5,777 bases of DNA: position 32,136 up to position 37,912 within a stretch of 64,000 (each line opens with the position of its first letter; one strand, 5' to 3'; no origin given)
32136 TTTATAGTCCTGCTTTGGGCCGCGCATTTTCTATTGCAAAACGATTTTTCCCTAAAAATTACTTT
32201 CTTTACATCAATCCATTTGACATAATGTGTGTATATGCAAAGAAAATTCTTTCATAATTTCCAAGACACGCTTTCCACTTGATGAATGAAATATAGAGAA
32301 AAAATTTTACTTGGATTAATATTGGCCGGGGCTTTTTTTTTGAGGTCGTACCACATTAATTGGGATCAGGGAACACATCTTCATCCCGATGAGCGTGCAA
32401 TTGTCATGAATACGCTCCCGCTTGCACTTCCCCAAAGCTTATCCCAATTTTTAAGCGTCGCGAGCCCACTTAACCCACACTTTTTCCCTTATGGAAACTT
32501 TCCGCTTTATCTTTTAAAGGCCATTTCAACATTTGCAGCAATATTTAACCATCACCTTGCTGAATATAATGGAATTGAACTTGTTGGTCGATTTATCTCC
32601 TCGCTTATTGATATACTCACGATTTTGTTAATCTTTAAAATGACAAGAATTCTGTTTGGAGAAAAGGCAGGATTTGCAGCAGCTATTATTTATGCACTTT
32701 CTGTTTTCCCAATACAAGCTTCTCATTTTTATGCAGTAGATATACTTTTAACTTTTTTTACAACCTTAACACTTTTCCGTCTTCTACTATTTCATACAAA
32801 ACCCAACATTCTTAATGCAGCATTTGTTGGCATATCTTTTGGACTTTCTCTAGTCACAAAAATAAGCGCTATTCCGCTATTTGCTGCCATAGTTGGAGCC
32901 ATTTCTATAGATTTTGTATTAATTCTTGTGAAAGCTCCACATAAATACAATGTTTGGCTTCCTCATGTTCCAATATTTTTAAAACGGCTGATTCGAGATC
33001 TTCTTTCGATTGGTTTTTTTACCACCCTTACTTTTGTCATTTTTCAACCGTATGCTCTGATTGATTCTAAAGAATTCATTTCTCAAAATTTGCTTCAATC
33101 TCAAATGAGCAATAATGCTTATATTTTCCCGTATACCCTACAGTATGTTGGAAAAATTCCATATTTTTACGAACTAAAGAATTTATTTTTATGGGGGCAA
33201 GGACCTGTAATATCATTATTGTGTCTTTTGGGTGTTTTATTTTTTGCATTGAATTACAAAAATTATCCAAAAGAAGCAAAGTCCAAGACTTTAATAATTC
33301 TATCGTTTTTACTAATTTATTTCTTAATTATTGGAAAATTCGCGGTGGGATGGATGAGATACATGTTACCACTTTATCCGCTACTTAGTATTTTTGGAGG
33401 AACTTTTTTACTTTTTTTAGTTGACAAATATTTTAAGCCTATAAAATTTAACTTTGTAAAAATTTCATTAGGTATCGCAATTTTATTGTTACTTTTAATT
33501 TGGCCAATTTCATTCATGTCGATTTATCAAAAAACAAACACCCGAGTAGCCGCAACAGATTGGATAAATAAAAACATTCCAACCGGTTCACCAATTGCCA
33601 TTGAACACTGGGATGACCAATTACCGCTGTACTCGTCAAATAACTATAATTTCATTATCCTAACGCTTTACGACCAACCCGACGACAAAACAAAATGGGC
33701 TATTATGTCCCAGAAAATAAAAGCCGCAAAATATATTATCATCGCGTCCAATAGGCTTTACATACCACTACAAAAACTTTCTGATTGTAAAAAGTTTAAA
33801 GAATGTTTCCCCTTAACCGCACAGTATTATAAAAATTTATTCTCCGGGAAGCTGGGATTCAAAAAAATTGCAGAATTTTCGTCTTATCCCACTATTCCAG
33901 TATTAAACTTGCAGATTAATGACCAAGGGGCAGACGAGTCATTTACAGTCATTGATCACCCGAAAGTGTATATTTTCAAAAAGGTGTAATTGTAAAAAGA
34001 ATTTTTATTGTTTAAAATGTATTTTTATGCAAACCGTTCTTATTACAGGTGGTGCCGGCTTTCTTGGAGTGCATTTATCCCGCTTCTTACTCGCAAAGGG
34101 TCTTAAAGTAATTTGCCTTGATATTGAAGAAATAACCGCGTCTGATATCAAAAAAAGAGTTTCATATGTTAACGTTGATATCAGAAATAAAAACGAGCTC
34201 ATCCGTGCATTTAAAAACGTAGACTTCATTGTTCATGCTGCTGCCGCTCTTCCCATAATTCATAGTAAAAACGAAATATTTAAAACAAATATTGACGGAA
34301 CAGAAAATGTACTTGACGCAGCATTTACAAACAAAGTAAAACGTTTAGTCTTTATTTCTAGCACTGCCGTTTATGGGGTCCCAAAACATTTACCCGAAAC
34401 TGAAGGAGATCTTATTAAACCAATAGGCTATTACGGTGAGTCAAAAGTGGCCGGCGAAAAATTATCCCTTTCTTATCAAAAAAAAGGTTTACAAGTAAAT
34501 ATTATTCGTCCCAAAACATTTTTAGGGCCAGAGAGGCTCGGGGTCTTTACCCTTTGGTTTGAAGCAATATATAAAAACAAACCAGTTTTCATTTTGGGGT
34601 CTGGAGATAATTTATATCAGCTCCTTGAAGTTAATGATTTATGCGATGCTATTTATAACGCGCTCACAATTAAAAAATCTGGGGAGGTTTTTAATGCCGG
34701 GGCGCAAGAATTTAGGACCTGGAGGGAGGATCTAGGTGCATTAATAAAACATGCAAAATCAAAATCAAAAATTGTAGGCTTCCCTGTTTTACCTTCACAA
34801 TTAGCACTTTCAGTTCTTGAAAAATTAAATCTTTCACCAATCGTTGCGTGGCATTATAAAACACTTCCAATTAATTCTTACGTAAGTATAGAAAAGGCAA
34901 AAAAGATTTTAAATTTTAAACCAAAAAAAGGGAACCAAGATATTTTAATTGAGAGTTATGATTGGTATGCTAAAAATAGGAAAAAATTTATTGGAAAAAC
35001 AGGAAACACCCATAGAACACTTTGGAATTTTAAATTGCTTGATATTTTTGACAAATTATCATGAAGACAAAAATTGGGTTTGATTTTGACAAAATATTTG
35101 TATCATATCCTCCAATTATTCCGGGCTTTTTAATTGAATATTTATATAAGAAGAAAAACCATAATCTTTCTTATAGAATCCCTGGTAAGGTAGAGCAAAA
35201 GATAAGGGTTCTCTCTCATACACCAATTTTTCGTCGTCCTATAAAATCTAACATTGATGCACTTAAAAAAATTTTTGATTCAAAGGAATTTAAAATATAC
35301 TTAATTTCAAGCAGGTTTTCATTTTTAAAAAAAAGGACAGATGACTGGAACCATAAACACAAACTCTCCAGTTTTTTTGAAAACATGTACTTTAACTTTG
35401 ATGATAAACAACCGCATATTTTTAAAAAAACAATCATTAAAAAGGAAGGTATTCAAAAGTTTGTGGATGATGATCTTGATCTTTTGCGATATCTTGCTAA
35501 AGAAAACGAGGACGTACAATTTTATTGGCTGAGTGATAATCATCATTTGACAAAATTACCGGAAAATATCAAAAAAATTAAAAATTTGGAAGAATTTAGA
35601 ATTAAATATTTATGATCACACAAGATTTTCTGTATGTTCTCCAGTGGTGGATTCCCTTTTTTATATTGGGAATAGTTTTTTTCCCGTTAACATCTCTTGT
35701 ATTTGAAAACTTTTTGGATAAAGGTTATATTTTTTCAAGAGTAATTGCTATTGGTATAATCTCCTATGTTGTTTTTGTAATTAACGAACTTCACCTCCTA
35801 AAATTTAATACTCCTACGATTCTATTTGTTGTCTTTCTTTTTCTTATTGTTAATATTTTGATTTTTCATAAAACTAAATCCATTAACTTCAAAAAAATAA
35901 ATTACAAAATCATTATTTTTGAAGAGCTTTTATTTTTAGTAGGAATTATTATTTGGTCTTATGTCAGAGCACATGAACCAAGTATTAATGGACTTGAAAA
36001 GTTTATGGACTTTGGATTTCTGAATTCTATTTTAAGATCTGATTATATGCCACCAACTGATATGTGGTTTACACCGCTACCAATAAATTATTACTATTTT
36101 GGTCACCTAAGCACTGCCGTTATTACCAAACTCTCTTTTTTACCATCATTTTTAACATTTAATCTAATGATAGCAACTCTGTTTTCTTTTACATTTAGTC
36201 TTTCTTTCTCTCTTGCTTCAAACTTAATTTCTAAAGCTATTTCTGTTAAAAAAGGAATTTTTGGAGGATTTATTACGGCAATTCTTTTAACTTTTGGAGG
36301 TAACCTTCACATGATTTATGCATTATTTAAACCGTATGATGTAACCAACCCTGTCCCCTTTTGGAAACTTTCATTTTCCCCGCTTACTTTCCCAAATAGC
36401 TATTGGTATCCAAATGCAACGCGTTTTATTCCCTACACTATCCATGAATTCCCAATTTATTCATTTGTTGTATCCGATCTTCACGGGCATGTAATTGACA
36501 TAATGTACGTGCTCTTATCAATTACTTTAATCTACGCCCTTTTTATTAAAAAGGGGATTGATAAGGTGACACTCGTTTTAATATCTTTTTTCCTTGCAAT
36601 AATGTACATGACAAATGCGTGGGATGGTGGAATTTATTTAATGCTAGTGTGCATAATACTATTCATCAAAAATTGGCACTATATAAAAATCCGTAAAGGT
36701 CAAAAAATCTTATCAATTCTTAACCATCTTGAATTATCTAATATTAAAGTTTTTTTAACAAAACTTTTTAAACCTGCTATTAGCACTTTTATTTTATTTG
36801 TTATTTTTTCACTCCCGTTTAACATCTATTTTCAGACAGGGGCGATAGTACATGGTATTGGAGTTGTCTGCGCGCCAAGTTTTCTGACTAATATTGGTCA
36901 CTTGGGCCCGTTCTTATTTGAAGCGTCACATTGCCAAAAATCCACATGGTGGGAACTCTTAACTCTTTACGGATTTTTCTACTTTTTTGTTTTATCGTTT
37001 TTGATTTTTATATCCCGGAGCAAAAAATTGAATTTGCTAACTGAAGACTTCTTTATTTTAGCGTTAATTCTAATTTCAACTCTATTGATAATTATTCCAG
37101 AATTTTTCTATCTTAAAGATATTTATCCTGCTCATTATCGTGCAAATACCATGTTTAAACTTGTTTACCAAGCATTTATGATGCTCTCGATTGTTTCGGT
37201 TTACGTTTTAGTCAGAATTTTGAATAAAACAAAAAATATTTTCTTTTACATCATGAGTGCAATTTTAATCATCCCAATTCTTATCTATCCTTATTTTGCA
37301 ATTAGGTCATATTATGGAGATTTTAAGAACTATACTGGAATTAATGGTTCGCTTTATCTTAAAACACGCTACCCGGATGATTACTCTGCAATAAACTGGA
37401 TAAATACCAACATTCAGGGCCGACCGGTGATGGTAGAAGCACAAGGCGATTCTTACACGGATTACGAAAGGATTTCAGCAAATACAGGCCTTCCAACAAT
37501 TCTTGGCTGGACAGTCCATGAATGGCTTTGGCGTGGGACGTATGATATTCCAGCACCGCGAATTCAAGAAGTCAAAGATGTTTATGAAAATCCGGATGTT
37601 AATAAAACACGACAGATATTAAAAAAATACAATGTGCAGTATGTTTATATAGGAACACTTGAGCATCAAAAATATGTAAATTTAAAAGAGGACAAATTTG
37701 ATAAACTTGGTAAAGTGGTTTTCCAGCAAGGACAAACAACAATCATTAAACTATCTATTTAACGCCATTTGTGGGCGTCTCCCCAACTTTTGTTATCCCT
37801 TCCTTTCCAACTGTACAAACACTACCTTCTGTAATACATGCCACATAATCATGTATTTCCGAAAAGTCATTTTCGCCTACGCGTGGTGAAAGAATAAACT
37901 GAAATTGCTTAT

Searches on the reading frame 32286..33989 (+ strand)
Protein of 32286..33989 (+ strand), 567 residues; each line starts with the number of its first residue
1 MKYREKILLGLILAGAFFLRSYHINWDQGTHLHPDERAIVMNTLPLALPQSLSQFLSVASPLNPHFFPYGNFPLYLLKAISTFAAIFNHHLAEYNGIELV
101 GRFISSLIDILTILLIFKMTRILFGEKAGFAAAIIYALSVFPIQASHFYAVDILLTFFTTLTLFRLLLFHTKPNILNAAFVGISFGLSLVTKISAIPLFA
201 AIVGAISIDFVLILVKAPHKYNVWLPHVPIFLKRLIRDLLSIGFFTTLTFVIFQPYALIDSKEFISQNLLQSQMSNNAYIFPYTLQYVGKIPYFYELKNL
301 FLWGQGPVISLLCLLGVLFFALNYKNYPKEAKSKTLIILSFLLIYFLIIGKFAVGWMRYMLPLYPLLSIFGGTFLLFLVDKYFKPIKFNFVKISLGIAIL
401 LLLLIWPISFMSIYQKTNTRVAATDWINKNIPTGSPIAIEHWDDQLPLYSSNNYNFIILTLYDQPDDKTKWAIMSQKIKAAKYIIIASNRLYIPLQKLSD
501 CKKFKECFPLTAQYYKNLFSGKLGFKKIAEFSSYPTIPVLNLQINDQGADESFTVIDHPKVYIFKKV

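Call 9: search_protein_families(library=pfam, proteins=[window:32286-33989:+], max_evalue=0.001)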
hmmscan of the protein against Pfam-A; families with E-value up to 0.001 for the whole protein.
window:32286-33989:+ (567 aa): 1 family
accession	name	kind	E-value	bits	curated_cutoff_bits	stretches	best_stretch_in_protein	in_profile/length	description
PF13231.12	PMT_2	-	7.3e-14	52.7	26.1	1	98-209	21-132/160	Dolichyl-phosphate-mannose-protein mannosyltransferase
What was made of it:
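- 32286..33989 (+): Second GT-C (PMT_2, HPDER motif); inferred additional consumer of the PPPRS product. PF13231 52.7 bits (call 9).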

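Call 42: search_protein_families(library=ncbifam, proteins=[window:32286-33989:+], max_evalue=0.0001)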
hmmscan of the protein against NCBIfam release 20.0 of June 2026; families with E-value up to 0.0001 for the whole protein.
window:32286-33989:+ (567 aa): 0 families

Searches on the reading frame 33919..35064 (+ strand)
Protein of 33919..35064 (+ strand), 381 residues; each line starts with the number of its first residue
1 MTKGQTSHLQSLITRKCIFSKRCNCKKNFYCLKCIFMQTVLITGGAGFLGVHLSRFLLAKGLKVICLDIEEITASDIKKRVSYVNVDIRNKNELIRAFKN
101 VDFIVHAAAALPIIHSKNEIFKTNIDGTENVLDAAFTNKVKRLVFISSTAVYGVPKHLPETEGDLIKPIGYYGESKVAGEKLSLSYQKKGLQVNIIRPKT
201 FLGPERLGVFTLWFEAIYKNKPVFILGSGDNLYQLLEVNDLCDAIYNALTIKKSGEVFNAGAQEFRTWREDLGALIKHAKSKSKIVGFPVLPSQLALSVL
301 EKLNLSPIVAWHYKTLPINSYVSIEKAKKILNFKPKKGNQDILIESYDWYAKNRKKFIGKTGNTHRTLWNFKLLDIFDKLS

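Call 9: search_protein_families(library=pfam, proteins=[window:33919-35064:+], max_evalue=0.001)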
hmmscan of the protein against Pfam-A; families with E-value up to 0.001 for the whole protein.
window:33919-35064:+ (381 aa): 10 families
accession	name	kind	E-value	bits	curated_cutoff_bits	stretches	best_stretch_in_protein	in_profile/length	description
PF01370.27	Epimerase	-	1.8e-43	149.1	20.9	1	40-261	1-240/240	NAD dependent epimerase/dehydratase family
PF16363.11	GDP_Man_Dehyd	-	2e-26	93.7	27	1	41-281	1-268/332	GDP-mannose 4,6 dehydratase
PF01073.25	3Beta_HSD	-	3.3e-22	79.3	22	1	41-244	1-224/280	3-beta hydroxysteroid dehydrogenase/isomerase family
PF07993.18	NAD_binding_4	-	1.8e-17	63.8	20.1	1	90-203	72-209/258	Male sterility protein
PF02719.21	Polysacc_synt_2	-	2.7e-17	63.3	20.2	1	40-258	1-226/293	Polysaccharide biosynthesis protein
PF04321.23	RmlD_sub_bind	-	1.5e-15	57.5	27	1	39-267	2-219/287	RmlD substrate binding domain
PF13460.12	NAD_binding_10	-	3.2e-13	50.4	27.2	1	44-202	1-147/184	NAD(P)H-binding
PF00106.31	adh_short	-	2.3e-05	24.4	26.6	1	38-150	1-138/195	short chain dehydrogenase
PF05368.20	NmrA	-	2.6e-05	24.4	27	1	38-147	3-106/298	NmrA-like family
PF08659.16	KR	-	0.00077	19.9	22.6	0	39-150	2-138/180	KR domain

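Call 42: search_protein_families(library=ncbifam, proteins=[window:33919-35064:+], max_evalue=0.0001)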
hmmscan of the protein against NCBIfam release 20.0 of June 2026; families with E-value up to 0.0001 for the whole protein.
window:33919-35064:+ (381 aa): 33 families (the best 25 are shown)
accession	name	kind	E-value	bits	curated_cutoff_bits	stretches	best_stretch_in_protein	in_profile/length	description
TIGR03466.1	HpnA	hypoth_equivalog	1.5e-30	106.2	367.65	1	39-353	2-324/327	hopanoid-associated sugar epimerase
TIGR04180.1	EDH_00030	hypoth_equivalog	1.1e-26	93.6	475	1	40-264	1-241/297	NAD-dependent 4,6-dehydratase LegB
TIGR01179.1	galE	equivalog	2.3e-25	89.1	262.3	1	40-197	2-172/332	UDP-glucose 4-epimerase GalE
TIGR01181.1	dTDP_gluc_dehyt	equivalog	6.2e-25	88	365.1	1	40-299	2-264/321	dTDP-glucose 4,6-dehydratase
NF042423.1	oxyalk_red_Shew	equivalog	2.4e-23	82.7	580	1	37-205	8-178/331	2-alkyl-3-oxoalkanoate reductase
TIGR01746.1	Thioester-redct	subfamily_domain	1.2e-20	74.1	213.35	1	98-209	86-203/371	thioester reductase domain-containing protein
NF042422.1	oxyalk_red_OleD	equivalog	8.7e-20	71.3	580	1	40-251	3-217/329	2-alkyl-3-oxoalkanoate reductase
TIGR02197.1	heptose_epim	equivalog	2.9e-18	66.1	274.6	1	40-286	1-267/316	ADP-glyceromanno-heptose 6-epimerase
TIGR03589.1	PseB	equivalog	1.8e-17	63.3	407.75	1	38-183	5-146/324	UDP-N-acetylglucosamine 4,6-dehydratase (inverting)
NF043036.1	ErythonDh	equivalog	1.5e-15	57.2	325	1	39-190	2-167/321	D-erythronate dehydrogenase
NF052578.1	StrlDmthSdmBMthl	equivalog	1e-14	55.1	600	1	39-204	2-172/328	sterol demethylase protein SdmB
TIGR01777.1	yfcH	hypoth_equivalog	2.2e-14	53.7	207.35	1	40-297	1-258/292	TIGR01777 family oxidoreductase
TIGR04130.1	FnlA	equivalog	3.6e-14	52.4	730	1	39-153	6-130/337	UDP-N-acetylglucosamine 4,6-dehydratase/5-epimerase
TIGR01214.1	rmlD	equivalog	4.2e-14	52.3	224.05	1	39-197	1-146/285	dTDP-4-dehydrorhamnose reductase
NF041293.1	G6PDh_Azf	equivalog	2.6e-13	50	400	1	38-197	3-178/252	NAD-dependent glucose-6-phosphate dehydrogenase Azf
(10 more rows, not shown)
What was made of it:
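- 33919..35064 (+): GalE-like extended SDR 'epimerase', overlapping the 3' end of the second GT-C; a speculative candidate for a polyprenyl-phosphate-pentose epimerase. PF01370 149 bits (call 9); HpnA/GalE-type NCBIfam hits (call 42).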

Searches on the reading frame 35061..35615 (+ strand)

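Call 9: search_protein_families(library=pfam, proteins=[window:35061-35615:+], max_evalue=0.001)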
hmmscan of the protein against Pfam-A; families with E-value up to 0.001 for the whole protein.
window:35061-35615:+ (184 aa): 0 families

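Call 39: search_protein_families(library=pfam, proteins=[window:35061-35615:+], max_evalue=5)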
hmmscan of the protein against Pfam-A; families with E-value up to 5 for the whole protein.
window:35061-35615:+ (184 aa): 3 families
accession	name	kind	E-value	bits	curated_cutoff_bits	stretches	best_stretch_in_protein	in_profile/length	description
PF24694.1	LNS2_PITM1-3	-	0.06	13.8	27.7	1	70-155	31-110/124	PITM 1-3, LNS2 domain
PF11961.13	DUF3475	-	0.11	13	29.7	1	115-146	22-53/57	Domain of unknown function (DUF3475)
PF22535.1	DUF7003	-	0.11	12.8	27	1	93-180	94-175/221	Family of unknown function (DUF7003)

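Call 42: search_protein_families(library=ncbifam, proteins=[window:35061-35615:+], max_evalue=0.0001)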
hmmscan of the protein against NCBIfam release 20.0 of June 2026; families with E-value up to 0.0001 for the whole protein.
window:35061-35615:+ (184 aa): 0 families

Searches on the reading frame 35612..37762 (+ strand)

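Call 9: search_protein_families(library=pfam, proteins=[window:35612-37762:+], max_evalue=0.001)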
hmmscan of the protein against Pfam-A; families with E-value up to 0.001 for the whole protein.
window:35612-37762:+ (716 aa): 1 family
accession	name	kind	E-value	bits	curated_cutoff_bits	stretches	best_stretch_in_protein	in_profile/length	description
PF10060.15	DUF2298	-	2e-92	311.1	27.8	2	49-470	1-389/488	Uncharacterized membrane protein (DUF2298)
